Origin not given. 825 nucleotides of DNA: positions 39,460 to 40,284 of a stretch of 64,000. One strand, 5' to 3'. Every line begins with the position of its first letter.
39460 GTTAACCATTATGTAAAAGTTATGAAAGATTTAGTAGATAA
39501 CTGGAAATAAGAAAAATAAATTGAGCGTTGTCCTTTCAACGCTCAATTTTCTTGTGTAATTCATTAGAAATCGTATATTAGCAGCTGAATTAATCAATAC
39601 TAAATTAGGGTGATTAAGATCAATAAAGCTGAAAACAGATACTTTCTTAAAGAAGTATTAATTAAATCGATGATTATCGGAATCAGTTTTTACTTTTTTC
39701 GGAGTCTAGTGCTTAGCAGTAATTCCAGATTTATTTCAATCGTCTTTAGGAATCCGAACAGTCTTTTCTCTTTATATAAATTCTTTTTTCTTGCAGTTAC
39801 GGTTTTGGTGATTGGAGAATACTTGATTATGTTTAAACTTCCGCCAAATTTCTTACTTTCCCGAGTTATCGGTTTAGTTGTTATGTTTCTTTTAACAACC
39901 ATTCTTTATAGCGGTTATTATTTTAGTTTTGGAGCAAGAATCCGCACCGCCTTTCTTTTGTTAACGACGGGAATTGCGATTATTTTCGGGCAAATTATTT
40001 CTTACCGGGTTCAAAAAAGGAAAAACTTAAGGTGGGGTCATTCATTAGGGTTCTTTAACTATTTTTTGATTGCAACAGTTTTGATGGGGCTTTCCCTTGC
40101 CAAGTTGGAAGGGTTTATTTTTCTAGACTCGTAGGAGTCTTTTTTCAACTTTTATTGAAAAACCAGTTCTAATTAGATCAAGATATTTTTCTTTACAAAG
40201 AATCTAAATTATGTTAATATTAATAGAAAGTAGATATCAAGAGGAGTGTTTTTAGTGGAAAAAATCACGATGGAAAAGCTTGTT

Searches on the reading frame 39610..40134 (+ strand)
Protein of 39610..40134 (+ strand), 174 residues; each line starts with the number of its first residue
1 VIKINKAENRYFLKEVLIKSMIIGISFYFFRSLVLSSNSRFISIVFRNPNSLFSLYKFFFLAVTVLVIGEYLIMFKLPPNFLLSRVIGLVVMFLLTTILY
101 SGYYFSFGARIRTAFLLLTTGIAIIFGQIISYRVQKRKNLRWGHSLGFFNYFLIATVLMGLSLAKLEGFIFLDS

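Call 7: search_protein_families(library=pfam, proteins=[window:39610-40134:+], max_evalue=0.01)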
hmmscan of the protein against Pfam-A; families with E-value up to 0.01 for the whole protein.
window:39610-40134:+ (174 aa): 1 family
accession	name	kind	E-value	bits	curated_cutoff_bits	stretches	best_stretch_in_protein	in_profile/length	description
PF12670.12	DUF3792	-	0.0028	18.3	31.3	1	85-162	9-86/115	Protein of unknown function (DUF3792)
